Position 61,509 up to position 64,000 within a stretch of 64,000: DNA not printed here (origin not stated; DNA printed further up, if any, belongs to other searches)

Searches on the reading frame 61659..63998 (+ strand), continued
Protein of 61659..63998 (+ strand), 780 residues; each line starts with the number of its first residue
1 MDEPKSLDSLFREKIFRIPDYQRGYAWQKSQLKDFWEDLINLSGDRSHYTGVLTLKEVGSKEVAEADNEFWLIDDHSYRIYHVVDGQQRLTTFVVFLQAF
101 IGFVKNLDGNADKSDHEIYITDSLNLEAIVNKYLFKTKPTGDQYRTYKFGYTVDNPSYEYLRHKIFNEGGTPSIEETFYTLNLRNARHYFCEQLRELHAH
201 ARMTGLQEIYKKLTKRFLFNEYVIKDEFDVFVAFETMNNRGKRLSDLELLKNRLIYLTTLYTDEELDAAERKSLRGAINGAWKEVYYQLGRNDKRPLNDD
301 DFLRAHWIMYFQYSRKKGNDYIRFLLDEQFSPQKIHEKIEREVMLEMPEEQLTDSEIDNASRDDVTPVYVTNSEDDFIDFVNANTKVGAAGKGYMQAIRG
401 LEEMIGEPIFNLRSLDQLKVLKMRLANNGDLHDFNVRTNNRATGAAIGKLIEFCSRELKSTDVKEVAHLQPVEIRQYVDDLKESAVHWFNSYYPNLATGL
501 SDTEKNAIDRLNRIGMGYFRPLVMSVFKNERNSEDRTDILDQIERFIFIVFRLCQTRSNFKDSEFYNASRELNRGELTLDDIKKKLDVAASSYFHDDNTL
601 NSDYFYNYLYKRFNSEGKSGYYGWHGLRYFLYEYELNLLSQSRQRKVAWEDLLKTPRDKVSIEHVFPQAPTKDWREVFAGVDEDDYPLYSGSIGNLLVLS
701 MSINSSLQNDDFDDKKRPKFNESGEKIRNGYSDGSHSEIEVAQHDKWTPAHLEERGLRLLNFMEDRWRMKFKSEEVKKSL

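Call 22: find_related_loci(query=L001:8746-9519:+, collection=genome_contigs, flank=10000)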
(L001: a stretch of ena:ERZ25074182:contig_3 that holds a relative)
Query L001:8746-9519:+ (258 aa) in genome_contigs; peptide patterns used: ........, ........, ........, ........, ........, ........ (x = any residue, [..] = any of these).
599 stretches matched a pattern (row limit reached: there are more); 586 encode a relative of the query (tblastn E <= 1e-3); the best 80 are kept; 80 distinct loci.
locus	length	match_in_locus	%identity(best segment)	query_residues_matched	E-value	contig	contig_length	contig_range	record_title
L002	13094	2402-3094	43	10-252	4e-55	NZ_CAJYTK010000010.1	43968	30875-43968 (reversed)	MAG: uncultured Agrobacterium sp. isolate S2C17652_SP166, whole genome shotgun sequence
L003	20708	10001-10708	46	8-256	9e-55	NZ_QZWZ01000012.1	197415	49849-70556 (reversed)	Mesorhizobium waimense strain ICMP19557 NODE_12_length_197415_cov_11.8734, whole genome shotgun sequence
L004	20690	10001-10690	46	8-249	4e-54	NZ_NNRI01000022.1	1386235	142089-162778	Mesorhizobium sophorae strain ICMP 19535 contig22, whole genome shotgun sequence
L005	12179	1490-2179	46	5-248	4e-54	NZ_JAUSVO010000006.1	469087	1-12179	Kaistia dalseonensis strain B6-8 Ga0480198_06, whole genome shotgun sequence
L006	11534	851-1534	45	2-241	3e-54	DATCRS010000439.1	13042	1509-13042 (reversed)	MAG TPA_asm: Devosia sp. isolate SMAG_U7285 k141_564387, whole genome shotgun sequence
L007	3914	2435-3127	43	10-252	2e-54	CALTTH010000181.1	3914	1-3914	MAG: uncultured Hyphomicrobiales bacterium isolate gigFF9PXRE_bin.4.MAG genome assembly, contig: NODE_4933_length_3914_c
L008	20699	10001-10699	45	8-252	3e-54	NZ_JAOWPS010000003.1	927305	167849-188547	Mesorhizobium sp. YC-39 YC.39_ctg003, whole genome shotgun sequence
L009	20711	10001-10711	44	3-252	2e-54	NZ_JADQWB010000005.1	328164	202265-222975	Agrobacterium leguminum strain MOPV5 NODE_5_length_328164_cov_38.836985, whole genome shotgun sequence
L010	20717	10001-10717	44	8-258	3e-54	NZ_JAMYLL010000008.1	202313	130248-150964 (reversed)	Mesorhizobium sp. M1338 M1338_contig00008, whole genome shotgun sequence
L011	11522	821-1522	44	7-252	7e-54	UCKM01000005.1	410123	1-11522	Rhizobiales bacterium isolate AFS091992 genome assembly, contig: contig_5, whole genome shotgun sequence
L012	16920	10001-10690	47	8-249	5e-54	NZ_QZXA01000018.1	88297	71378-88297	Mesorhizobium jarvisii strain LMG 28313 NODE_18_length_88297_cov_11.8695, whole genome shotgun sequence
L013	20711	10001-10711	43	3-252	6e-54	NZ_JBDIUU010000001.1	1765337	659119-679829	Neorhizobium sp. IRAMC:178 Scaffold1_1, whole genome shotgun sequence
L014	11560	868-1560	43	10-252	7e-54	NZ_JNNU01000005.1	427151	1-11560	Neorhizobium vignae strain CCBAU 05176 contig6, whole genome shotgun sequence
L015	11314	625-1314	45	11-252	7e-54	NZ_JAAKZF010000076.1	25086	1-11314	Allomesorhizobium camelthorni strain CCNWXJ 40-4 76, whole genome shotgun sequence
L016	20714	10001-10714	43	2-252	9e-54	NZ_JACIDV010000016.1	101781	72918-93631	Rhizobium skierniewicense strain DSM 26438 Ga0373241_16, whole genome shotgun sequence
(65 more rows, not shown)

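Call 24: find_homologous_proteins(query=L001:8746-9519:+, max_evalue=1e-40)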
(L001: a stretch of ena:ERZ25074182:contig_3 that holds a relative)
Query L001:8746-9519:+ (258 aa): 3633 proteins with E <= 1e-40 among 8000 candidates; the best 120 are listed.
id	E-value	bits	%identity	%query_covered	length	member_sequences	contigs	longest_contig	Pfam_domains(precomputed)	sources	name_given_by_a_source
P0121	9.2e-143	493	89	100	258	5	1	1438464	PF08032.18,PF00588.25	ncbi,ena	-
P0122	9.0e-120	417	75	97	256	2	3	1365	PF08032.18,PF00588.25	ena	-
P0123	3.8e-118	412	73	100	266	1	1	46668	PF08032.18,PF00588.25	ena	-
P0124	1.5e-111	390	70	98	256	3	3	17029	PF08032.18,PF00588.25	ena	-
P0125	4.7e-111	389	72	95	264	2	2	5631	PF08032.18,PF00588.25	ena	-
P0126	1.2e-110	387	69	98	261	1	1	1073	PF08032.18,PF00588.25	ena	-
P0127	3.2e-110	386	70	97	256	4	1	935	PF08032.18,PF00588.25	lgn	-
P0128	4.4e-107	376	68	98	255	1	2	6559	PF08032.18,PF00588.25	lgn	-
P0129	1.8e-104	367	69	95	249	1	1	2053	PF08032.18,PF00588.25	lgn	-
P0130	3.0e-104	366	68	95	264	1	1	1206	PF08032.18,PF00588.25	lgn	-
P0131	2.7e-101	357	64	98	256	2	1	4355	PF08032.18,PF00588.25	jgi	-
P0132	1.1e-100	355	68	95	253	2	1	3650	PF08032.18,PF00588.25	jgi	-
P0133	6.6e-99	349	64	99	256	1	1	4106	PF08032.18,PF00588.25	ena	-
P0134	3.9e-96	340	62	98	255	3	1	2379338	PF08032.18,PF00588.25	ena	-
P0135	6.1e-96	339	67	94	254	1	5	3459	PF08032.18,PF00588.25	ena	-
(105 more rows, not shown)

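Call 25: find_encoding_contigs(protein=P0121, flank=10000, max_places=4)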
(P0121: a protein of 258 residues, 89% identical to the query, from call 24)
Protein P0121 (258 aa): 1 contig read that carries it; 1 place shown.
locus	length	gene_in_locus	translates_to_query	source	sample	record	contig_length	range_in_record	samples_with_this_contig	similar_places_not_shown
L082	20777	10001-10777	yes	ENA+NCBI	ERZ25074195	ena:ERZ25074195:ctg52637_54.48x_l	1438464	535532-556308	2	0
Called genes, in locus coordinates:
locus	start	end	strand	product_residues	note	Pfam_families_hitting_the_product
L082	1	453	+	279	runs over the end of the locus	-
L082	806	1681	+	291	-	PF04542:Sigma70_r2, PF04539:Sigma70_r3 (weak), PF04545:Sigma70_r4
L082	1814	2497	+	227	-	-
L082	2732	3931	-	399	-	PF00108:Thiolase_N, PF02803:Thiolase_C, PF22691:Thiolase_C_1 (weak)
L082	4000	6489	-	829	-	PF13205:Big_5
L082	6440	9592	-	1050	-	PF03382:DUF285, PF13205:Big_5, PF07668:MpPF1 (faint), PF13205:Big_5, PF18344:CBM32 (faint), PF13205:Big_5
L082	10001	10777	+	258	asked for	PF08032:SpoU_sub_bind (weak), PF00588:SpoU_methylase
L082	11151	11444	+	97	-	PF04977:DivIC (weak)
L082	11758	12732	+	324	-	PF00676:E1_dh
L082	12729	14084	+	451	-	PF00364:Biotin_lipoyl, PF25984:BSH_YknX (faint), PF25997:BSH_YhbJ, PF02779:Transket_pyr, PF02780:Transketolase_C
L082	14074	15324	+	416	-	PF00364:Biotin_lipoyl, PF25997:BSH_YhbJ (weak), PF02817:E3_binding, PF00198:2-oxoacid_dh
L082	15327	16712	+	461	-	PF00890:FAD_binding_2 (weak), PF01134:GIDA (weak), PF01266:DAO (faint), PF07992:Pyr_redox_2, PF12831:FAD_oxidored (weak), PF13738:Pyr_redox_3, PF00070:Pyr_redox, PF02852:Pyr_redox_dim, +2 more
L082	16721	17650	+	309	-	PF16881:LIAS_N (weak), PF04055:Radical_SAM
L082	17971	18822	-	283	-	-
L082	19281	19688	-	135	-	PF01648:ACPS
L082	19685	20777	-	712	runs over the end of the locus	PF01966:HD, PF13328:HD_4, PF04607:RelA_SpoT, PF02824:TGS, PF19296:RelA_AH, PF28438:RelA_RIS, PF01842:ACT (weak), PF13291:ACT_4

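Call 26: find_encoding_contigs(protein=P0123, flank=10000, max_places=3)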
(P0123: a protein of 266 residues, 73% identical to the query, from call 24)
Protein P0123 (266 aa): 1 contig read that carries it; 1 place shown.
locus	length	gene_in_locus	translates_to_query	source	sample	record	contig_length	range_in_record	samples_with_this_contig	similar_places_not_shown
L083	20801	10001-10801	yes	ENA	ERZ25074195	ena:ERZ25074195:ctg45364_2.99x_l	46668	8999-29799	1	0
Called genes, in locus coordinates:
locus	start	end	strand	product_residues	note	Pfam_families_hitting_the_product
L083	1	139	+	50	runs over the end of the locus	-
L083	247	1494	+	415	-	-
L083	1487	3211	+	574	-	PF00389:2-Hacid_dh, PF02826:2-Hacid_dh_C, PF03446:NAD_binding_2 (weak), PF19304:PGDH_inter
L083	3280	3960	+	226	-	PF00702:Hydrolase, PF12710:HAD, PF08282:Hydrolase_3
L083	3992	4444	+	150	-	-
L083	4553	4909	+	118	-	-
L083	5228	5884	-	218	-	PF00923:TAL_FSA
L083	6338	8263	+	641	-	PF17764:PriA_3primeBD, PF00270:DEAD, PF04851:ResIII, PF18319:Zn_ribbon_PriA (weak), PF00271:Helicase_C (weak)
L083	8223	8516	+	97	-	PF18074:PriA_C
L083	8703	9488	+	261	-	PF00378:ECH_1, PF16113:ECH_2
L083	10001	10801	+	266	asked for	PF08032:SpoU_sub_bind, PF00588:SpoU_methylase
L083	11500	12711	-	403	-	PF03453:MoeA_N, PF00994:MoCF_biosynth, PF03454:MoeA_C (weak)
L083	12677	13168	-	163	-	PF01967:MoaC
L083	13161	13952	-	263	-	PF00218:IGPS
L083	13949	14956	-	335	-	PF02885:Glycos_trans_3N, PF00591:Glycos_transf_3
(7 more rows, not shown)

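Call 29: search_protein_families(library=pfam, proteins=[L001:12884-13462:+, L001:12524-12853:-, L001:12205-12570:-, L001:13620-13820:+, L001:13867-14157:-, L001:13863-14057:-, L001:14238-14528:+], max_evalue=1)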
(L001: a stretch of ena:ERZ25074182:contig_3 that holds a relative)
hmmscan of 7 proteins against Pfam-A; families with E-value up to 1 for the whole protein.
L001:12884-13462:+ (193 aa): 1 family
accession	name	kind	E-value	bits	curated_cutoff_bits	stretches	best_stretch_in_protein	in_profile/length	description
PF19652.4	DUF6155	-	4.9e-05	23.6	27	1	9-142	4-135/170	Family of unknown function (DUF6155)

L001:12524-12853:- (109 aa): 1 family
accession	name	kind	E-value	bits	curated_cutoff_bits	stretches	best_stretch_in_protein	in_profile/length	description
PF12093.14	bCoV_NS8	-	0.027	15.2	27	1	50-88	17-55/126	Betacoronavirus NS8 protein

L001:12205-12570:- (121 aa): 2 families
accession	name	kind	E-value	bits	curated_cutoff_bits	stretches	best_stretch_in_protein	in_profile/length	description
PF10980.13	DUF2787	-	0.14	12.9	27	1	39-97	61-121/126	Protein of unknown function (DUF2787)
PF01262.27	AlaDh_PNT_C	-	0.36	10.7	23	1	45-98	133-191/214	Alanine dehydrogenase/PNT, C-terminal domain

L001:13620-13820:+ (66 aa): 0 families

L001:13867-14157:- (96 aa): 0 families

L001:13863-14057:- (64 aa): 0 families

L001:14238-14528:+ (97 aa): 5 families
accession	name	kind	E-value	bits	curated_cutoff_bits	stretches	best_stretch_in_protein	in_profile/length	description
PF04977.20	DivIC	-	2.8e-06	27.5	28.9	1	16-77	3-61/80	Septum formation initiator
PF11839.13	Alanine_zipper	-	0.045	14.5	23.1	1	32-59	26-53/69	Alanine-zipper, major outer membrane lipoprotein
PF11418.13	Scaffolding_pro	-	0.1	13.6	25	1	19-74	11-63/100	Phi29 scaffolding protein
PF12808.12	Mto2_bdg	-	0.16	12.7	22.3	1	43-64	28-49/52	Micro-tubular organiser Mto1 C-term Mto2-binding region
PF17675.6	APG6_N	-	0.18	12.7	45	1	35-76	58-99/132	Apg6 coiled-coil region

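Call 30: search_protein_families(library=padloc, proteins=[L001:12884-13462:+, L001:12524-12853:-, L001:13620-13820:+, L001:13867-14157:-], max_evalue=1)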
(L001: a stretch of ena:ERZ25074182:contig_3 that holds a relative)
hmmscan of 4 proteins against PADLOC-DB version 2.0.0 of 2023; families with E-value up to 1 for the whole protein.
L001:12884-13462:+ (193 aa): 1 family
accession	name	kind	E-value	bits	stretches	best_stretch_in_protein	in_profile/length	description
PDLC04745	PDC-M63A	-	0.003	16.1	1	62-126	37-107/133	-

L001:12524-12853:- (109 aa): 0 families

L001:13620-13820:+ (66 aa): 0 families

L001:13867-14157:- (96 aa): 0 families

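Call 31: search_protein_families(library=phrogs, proteins=[L001:12884-13462:+, L001:10001-12376:+, L001:12524-12853:-, L001:13867-14157:-], max_evalue=0.1)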
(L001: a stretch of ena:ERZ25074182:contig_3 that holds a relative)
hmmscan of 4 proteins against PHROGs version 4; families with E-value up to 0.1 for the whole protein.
L001:12884-13462:+ (193 aa): 0 families

L001:10001-12376:+ (792 aa): 3 families
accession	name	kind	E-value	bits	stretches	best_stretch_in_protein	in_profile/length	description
phrog_21165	-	unknown function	2.8e-35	123.3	2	13-315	19-285/567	-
phrog_1583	-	unknown function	4.5e-08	33.2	1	13-105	33-109/417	-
phrog_2598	-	unknown function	2.1e-05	24.8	1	81-117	89-108/352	-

L001:12524-12853:- (109 aa): 0 families

L001:13867-14157:- (96 aa): 0 families

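Call 33: find_encoding_contigs(protein=P0003, flank=8000, max_places=3)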
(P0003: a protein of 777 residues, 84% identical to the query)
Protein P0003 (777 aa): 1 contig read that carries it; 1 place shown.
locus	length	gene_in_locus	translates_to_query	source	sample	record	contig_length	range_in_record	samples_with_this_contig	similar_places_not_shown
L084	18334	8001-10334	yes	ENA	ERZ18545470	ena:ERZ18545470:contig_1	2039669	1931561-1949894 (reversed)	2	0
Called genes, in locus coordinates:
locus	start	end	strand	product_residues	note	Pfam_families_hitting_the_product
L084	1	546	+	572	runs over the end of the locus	PF00575:S1, PF21710:Spt6_S1 (faint), PF00575:S1, PF23459:S1_RRP5 (weak), PF00575:S1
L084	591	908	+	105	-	PF00216:Bac_DNA_binding, PF18291:HU-HIG (weak)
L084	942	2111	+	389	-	PF12895:ANAPC3 (faint), PF00515:TPR_1 (faint), PF07719:TPR_2 (faint), PF13176:TPR_7 (faint), PF13181:TPR_8 (faint), PF13424:TPR_12 (weak), PF14559:TPR_19 (weak), PF18073:Zn_ribbon_LapB (weak), +4 more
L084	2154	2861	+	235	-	PF00215:OMPdecase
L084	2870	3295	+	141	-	PF21982:RecX_HTH1 (weak), PF02631:RecX_HTH2, PF21981:RecX_HTH3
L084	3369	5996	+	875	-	PF01411:tRNA-synt_2c, PF07973:tRNA_SAD, PF02272:DHHA1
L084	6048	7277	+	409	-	PF00696:AA_kinase, PF01842:ACT, PF22468:ACT_9 (weak), PF01842:ACT (weak), PF13840:ACT_7, PF22468:ACT_9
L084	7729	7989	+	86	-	-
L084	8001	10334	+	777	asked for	PF03235:GmrSD_N, PF07510:GmrSD_C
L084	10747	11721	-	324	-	PF02481:DNA_processg_A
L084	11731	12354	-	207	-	-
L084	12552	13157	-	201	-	-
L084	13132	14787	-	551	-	PF06325:PrmA (faint), PF02384:N6_Mtase, PF03602:Cons_hypoth95 (faint), PF01170:UPF0020, PF13847:Methyltransf_31 (weak), PF07669:Eco57I, PF12950:TaqI_C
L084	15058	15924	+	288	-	PF01135:PCMT, PF01209:Ubie_methyltran, PF13489:Methyltransf_23, PF08241:Methyltransf_11, PF08242:Methyltransf_12, PF13649:Methyltransf_25, PF13847:Methyltransf_31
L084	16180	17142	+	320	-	PF00149:Metallophos, PF12850:Metallophos_2 (weak)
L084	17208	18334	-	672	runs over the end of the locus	PF03030:H_PPase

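Call 34: find_encoding_contigs(protein=P0004, flank=8000, max_places=3)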
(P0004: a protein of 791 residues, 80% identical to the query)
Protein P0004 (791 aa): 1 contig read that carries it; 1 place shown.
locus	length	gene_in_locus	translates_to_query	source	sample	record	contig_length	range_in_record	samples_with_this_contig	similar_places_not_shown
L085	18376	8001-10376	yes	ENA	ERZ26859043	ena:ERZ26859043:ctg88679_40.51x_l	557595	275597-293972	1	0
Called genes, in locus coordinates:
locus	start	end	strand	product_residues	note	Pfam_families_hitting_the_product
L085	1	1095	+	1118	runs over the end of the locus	PF00580:UvrD-helicase, PF13245:AAA_19 (faint), PF13361:UvrD_C, PF13538:UvrD_C_2 (faint), PF12705:PDDEXK_1 (weak)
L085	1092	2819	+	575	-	PF21185:RecD_N (weak), PF00580:UvrD-helicase, PF13086:AAA_11 (weak), PF13245:AAA_19, PF13604:AAA_30, PF01443:Viral_helicase1 (weak), PF05127:NAT10_TcmA_helicase, PF13538:UvrD_C_2, +3 more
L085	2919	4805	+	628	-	PF02518:HATPase_c (weak), PF13589:HATPase_c_3, PF00183:HSP90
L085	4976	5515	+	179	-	PF01510:Amidase_2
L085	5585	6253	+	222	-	PF00834:Ribul_P_3_epim, PF01729:QRPTase_C (faint)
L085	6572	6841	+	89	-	PF13384:HTH_23 (weak), PF13518:HTH_28 (weak)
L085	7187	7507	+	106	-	PF13358:DDE_3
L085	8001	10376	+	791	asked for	PF03235:GmrSD_N, PF07510:GmrSD_C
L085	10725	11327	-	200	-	-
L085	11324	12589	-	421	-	-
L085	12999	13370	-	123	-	PF03840:SecG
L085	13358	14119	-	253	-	PF00121:TIM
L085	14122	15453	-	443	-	PF02878:PGM_PMM_I, PF02879:PGM_PMM_II, PF02880:PGM_PMM_III, PF00408:PGM_PMM_IV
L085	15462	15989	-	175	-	PF00156:Pribosyltran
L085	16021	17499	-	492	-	PF00364:Biotin_lipoyl, PF25917:BSH_RND (faint), PF25919:BSH_CusB (faint), PF25973:BSH_CzcB (faint), PF00364:Biotin_lipoyl, PF25997:BSH_YhbJ (weak), PF02817:E3_binding (weak), PF00198:2-oxoacid_dh, +1 more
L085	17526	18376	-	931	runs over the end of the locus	PF00676:E1_dh, PF02779:Transket_pyr, PF16870:OxoGdeHyase_C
